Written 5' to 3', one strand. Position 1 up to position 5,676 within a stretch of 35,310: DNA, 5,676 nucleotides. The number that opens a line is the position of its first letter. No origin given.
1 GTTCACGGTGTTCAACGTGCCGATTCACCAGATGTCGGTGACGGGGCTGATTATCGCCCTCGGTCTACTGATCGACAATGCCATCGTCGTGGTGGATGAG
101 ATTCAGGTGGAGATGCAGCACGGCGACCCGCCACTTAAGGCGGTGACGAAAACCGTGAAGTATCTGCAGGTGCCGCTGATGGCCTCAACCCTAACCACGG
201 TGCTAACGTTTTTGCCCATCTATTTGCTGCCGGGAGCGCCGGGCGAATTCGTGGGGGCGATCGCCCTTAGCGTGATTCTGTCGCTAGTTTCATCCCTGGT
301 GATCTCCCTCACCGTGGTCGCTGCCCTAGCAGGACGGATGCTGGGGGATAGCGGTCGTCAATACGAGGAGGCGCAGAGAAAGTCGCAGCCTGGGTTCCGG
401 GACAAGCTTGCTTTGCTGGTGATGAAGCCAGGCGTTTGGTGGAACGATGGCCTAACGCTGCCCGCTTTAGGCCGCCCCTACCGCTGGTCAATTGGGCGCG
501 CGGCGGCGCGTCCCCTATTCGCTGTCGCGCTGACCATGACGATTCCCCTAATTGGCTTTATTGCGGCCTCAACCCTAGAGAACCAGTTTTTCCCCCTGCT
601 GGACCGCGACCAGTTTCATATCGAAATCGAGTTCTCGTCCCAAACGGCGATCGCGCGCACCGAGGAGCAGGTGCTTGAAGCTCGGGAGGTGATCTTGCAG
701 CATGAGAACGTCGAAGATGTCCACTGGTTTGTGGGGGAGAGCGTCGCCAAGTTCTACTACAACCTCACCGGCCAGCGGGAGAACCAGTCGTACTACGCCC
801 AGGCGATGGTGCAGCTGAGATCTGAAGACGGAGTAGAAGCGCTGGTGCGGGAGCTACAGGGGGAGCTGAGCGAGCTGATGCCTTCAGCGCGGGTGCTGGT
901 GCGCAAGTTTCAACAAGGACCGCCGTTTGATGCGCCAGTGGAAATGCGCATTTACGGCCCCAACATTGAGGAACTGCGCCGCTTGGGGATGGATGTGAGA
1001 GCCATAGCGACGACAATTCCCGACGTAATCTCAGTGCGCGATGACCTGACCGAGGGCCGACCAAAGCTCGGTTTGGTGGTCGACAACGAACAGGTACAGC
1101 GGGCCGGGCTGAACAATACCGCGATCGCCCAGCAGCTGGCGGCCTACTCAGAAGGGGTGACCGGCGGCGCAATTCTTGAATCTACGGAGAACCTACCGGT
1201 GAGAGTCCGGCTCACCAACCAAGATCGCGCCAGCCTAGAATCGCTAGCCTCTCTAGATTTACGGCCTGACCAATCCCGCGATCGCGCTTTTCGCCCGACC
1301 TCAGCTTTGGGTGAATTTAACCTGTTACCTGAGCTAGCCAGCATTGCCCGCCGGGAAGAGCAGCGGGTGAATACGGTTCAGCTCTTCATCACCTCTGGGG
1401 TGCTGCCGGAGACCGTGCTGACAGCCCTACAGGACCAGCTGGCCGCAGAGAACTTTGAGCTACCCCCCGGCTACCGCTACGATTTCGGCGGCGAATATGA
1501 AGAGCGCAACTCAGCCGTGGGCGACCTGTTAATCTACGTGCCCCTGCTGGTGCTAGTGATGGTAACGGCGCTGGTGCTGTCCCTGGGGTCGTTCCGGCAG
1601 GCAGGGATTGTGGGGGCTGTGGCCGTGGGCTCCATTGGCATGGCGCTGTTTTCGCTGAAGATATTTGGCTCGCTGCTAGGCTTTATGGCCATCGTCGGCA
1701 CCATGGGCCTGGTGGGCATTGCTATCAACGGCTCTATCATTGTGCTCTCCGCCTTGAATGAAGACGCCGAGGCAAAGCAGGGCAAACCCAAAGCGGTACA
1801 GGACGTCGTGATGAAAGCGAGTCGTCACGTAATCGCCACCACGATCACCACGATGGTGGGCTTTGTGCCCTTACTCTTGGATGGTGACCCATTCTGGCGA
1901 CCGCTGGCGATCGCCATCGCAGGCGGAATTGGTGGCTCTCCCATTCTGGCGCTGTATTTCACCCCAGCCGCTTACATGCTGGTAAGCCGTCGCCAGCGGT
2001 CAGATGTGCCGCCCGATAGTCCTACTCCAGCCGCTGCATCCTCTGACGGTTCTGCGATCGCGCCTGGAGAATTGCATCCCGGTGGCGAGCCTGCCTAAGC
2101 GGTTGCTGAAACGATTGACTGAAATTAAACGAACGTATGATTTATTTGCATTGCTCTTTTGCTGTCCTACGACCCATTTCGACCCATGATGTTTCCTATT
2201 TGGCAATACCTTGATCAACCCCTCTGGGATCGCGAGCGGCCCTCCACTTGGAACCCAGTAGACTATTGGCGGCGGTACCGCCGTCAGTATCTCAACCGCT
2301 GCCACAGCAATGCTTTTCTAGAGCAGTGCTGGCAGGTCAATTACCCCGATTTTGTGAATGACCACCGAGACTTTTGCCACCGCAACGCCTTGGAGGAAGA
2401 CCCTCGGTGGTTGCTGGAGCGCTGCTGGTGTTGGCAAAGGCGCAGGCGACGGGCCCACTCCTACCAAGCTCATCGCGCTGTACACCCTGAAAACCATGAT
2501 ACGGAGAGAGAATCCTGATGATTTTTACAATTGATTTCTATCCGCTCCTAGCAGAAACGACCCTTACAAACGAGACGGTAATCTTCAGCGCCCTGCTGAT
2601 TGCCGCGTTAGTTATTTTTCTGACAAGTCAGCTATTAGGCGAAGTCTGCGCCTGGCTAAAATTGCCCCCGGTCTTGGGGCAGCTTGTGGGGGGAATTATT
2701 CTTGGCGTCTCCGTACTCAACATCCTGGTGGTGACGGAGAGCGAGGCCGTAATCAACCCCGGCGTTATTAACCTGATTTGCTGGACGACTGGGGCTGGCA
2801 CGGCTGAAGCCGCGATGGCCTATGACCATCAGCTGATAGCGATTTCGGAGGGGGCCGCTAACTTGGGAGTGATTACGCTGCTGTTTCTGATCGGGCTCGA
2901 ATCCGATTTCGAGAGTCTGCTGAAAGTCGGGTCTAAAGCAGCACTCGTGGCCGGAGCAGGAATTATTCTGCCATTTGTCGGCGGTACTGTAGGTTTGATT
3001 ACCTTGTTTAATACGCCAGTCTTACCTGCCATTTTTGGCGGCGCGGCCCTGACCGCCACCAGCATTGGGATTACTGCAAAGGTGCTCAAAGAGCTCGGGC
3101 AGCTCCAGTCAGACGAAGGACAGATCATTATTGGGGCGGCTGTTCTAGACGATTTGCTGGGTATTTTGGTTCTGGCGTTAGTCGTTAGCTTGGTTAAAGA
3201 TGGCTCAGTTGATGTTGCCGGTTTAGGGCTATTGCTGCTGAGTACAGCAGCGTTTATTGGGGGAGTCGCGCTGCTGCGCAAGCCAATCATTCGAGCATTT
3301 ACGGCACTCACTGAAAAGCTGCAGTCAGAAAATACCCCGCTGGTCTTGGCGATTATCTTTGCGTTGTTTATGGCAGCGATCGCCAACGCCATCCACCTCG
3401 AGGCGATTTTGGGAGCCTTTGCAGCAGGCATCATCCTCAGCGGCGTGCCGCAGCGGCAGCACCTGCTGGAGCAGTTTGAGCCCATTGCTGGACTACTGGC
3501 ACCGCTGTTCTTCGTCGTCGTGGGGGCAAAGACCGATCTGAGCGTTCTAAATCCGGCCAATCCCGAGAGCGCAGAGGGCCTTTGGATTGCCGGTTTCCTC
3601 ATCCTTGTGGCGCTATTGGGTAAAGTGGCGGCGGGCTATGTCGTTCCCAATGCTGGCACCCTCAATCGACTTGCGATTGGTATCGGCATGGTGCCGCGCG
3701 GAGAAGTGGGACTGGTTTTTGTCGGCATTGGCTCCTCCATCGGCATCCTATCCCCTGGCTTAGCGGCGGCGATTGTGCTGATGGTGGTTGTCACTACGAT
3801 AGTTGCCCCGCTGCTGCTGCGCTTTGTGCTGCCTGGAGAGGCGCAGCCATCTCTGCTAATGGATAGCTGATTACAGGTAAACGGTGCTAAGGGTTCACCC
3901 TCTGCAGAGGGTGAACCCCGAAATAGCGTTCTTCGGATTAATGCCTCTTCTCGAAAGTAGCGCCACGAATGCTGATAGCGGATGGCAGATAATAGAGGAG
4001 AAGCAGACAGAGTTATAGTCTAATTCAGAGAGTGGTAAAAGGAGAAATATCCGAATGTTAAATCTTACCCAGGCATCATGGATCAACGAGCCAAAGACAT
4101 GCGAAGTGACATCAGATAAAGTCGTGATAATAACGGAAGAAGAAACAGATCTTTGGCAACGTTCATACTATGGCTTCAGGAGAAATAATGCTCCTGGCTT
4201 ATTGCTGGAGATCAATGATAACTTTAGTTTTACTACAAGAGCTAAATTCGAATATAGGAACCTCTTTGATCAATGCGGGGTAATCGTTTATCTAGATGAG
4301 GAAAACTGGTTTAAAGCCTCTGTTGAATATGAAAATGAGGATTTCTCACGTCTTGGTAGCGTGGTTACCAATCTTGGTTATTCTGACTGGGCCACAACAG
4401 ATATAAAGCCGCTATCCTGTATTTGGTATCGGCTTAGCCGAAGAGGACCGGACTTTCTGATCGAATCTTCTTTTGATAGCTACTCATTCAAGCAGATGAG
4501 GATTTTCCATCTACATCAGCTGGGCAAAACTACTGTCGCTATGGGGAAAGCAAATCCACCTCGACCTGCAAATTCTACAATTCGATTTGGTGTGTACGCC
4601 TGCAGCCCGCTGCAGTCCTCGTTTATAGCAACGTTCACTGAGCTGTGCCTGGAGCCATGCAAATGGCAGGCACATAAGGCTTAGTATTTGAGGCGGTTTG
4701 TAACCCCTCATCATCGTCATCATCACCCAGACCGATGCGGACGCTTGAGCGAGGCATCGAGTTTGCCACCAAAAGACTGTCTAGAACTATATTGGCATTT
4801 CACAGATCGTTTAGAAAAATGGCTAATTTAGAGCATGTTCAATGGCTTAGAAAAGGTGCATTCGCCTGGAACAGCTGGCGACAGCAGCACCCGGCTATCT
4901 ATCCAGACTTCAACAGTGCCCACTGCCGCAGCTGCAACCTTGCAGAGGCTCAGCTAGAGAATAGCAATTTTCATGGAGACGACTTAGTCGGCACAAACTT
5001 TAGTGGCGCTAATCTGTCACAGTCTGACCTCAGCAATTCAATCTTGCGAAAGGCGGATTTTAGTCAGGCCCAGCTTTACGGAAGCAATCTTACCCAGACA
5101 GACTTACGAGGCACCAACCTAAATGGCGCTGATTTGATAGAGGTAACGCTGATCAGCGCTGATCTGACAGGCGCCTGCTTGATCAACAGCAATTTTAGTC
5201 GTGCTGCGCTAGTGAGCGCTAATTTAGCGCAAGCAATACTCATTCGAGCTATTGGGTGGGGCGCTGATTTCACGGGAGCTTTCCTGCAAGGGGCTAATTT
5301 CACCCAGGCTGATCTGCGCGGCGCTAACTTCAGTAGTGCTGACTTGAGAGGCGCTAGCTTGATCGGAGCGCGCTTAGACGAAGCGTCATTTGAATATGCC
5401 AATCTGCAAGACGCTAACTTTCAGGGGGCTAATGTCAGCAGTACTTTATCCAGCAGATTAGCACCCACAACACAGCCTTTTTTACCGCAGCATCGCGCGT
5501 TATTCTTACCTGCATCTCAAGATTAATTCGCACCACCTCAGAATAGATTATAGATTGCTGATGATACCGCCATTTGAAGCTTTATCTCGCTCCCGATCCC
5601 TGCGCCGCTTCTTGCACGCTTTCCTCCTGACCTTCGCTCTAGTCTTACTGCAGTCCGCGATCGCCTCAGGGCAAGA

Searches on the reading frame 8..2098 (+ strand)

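Call 19: search_protein_families(library=pfam, proteins=[window:8-2098:+], max_evalue=0.001)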
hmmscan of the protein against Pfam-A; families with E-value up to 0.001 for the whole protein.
window:8-2098:+ (696 aa): 3 families
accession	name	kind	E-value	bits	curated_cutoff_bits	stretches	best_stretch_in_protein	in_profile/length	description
PF00873.25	ACR_tran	-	5.1e-80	269.9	28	1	2-659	379-1020/1021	AcrB/AcrD/AcrF family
PF03176.21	MMPL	-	1.1e-06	28.3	20.5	0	505-663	143-306/333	MMPL family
PF02355.23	SecD_SecF_C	-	2.4e-05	24.3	20.5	0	1-107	77-186/189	Protein export membrane protein SecD/SecF, C-terminal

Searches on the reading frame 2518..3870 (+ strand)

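Call 19: search_protein_families(library=pfam, proteins=[window:2518-3870:+], max_evalue=0.001)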
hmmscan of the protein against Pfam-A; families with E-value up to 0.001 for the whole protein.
window:2518-3870:+ (450 aa): 1 family
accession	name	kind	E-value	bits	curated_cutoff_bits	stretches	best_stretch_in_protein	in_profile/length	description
PF00999.27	Na_H_Exchanger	-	2.5e-67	227.8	26.2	1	39-438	9-373/375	Sodium/hydrogen exchanger, transmembrane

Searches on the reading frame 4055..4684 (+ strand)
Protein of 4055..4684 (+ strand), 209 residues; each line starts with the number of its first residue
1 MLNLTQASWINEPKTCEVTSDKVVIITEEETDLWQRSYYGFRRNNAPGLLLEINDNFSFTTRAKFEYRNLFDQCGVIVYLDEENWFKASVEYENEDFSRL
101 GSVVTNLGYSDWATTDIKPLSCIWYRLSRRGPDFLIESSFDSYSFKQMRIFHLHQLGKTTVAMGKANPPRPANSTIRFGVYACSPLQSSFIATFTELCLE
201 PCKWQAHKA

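Call 19: search_protein_families(library=pfam, proteins=[window:4055-4684:+], max_evalue=0.001)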
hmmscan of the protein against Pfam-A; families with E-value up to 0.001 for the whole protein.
window:4055-4684:+ (209 aa): 1 family
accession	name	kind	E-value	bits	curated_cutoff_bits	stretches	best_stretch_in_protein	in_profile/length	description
PF07081.18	DUF1349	-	1.3e-58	198.1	32.4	1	9-202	1-179/179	Protein of unknown function (DUF1349)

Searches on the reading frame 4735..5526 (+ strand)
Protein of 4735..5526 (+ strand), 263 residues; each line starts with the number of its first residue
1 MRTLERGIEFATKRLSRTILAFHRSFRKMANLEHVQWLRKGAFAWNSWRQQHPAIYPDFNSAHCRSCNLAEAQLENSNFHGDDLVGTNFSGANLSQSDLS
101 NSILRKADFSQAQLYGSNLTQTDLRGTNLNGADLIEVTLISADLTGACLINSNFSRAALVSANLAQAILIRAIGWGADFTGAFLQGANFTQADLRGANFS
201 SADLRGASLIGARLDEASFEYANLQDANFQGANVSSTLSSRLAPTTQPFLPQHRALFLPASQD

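Call 19: search_protein_families(library=pfam, proteins=[window:4735-5526:+], max_evalue=0.001)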
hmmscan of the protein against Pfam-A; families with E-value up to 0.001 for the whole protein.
window:4735-5526:+ (263 aa): 4 families
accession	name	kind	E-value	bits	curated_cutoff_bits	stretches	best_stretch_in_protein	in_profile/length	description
PF00805.28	Pentapeptide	-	1.5e-47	159.1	20.2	4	83-121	2-40/40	Pentapeptide repeats (8 copies)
PF13599.13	Pentapeptide_4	-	5.4e-23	81.3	38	2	59-133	3-77/78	Pentapeptide repeat region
PF13576.12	Pentapeptide_3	-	3.9e-19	69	27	3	195-234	2-44/48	Pentapeptide repeats (9 copies)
PF25296.1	Decapeptide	-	6.5e-11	42.4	45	1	177-230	10-63/74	Decapeptide repeat region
